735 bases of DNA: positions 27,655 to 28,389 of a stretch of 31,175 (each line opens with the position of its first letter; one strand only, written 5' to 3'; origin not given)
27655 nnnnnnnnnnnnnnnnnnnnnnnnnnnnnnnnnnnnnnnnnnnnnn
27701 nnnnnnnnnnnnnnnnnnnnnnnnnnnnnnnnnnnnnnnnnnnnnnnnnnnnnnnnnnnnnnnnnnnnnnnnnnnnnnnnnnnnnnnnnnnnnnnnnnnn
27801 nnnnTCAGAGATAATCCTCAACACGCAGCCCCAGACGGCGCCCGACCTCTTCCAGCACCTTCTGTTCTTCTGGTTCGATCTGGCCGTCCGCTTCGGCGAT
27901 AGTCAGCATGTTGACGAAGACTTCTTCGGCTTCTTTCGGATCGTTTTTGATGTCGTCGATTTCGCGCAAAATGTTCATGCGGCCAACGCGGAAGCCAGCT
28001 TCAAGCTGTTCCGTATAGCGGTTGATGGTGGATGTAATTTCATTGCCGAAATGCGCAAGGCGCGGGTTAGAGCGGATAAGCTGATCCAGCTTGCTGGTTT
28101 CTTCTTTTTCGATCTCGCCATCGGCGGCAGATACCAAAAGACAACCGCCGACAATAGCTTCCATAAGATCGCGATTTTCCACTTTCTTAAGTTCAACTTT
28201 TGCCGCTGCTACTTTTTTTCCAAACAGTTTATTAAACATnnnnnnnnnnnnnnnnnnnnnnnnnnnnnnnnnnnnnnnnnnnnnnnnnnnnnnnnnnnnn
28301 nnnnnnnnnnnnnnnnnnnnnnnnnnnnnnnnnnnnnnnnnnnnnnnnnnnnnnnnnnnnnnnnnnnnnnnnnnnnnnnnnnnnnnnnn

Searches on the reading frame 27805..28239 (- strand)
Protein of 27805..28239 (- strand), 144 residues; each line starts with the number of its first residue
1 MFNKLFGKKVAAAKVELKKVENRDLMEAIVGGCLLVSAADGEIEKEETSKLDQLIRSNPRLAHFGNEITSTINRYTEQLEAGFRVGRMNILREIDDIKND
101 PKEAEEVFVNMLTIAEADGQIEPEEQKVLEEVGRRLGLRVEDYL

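Call 16: search_protein_families(library=pfam, proteins=[window:27805-28239:-], max_evalue=0.01)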
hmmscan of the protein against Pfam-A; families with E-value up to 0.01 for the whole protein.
window:27805-28239:- (144 aa): 2 families
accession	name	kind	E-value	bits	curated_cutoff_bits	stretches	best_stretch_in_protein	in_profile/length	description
PF05099.18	TerB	-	2.4e-14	54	24.4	1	27-143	2-113/118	Tellurite resistance protein TerB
PF04391.17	DUF533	-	5.9e-05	23.1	29.6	1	99-137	65-103/178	Protein of unknown function (DUF533)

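Call 20: find_related_loci(query=window:27805-28239:-, collection=genome_contigs, flank=3000)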
Query window:27805-28239:- (144 aa) in genome_contigs; peptide patterns used: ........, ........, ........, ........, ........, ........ (x = any residue, [..] = any of these).
225 stretches matched a pattern; 8 encode a relative of the query (tblastn E <= 1e-3); 8 distinct loci.
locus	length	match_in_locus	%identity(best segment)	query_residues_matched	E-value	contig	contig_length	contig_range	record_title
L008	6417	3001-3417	90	6-144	9e-83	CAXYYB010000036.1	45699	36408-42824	MAG: uncultured Symbiopectobacterium sp. isolate ERR13599001_binner13_Refined_6 genome assembly, contig: ERZ24875814.90,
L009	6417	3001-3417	89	6-144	6e-82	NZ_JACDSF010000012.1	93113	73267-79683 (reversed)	Pectobacterium brasiliense strain CFBP8736 Pectobacterium_brasiliense_CFBP8736_contig_12, whole genome shotgun sequence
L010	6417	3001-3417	89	6-144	2e-81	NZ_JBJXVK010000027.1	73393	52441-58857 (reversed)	Pectobacterium sp. B2J-2 Scaffold27, whole genome shotgun sequence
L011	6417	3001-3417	89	6-144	4e-81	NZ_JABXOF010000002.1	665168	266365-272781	Serratia ureilytica strain CCUG:50595 contig00002, whole genome shotgun sequence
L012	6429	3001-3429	85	1-144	6e-79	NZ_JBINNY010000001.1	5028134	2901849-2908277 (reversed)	Dryocola sp. BD626 BD626_1, whole genome shotgun sequence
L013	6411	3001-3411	51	6-142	4e-43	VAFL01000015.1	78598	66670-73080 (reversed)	MAG: Paracoccus denitrificans isolate S2_012_000_R3_94 S2_012_000_R3_scaffold_68, whole genome shotgun sequence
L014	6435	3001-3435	46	1-144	3e-27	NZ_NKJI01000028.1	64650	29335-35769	Pseudomonas sp. ERMR1:02 unitig_26, whole genome shotgun sequence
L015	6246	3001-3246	32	27-99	5e-6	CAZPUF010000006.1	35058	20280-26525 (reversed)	MAG TPA_asm: uncultured Saprospiraceae bacterium isolate binchicken_co258_88 genome assembly, contig: NODE_607_length_35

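Call 53: search_protein_families(library=padloc, proteins=[window:27805-28239:-], max_evalue=0.01)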
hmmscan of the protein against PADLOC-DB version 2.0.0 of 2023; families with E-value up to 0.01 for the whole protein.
window:27805-28239:- (144 aa): 1 family
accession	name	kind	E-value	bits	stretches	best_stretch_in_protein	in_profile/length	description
PDLC05027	PDC-S48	-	0.003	14.7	0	106-141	272-307/411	-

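Call 54: search_protein_families(library=phrogs, proteins=[window:27805-28239:-], max_evalue=0.001)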
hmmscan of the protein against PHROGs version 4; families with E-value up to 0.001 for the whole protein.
window:27805-28239:- (144 aa): 2 families
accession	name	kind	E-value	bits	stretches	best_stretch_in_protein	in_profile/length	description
phrog_632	-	moron, auxiliary metabolic gene and host takeover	4.9e-62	209.3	1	4-144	3-143/143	tellurite resistance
phrog_3920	-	unknown function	4.6e-17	62.9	1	97-144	1-48/48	-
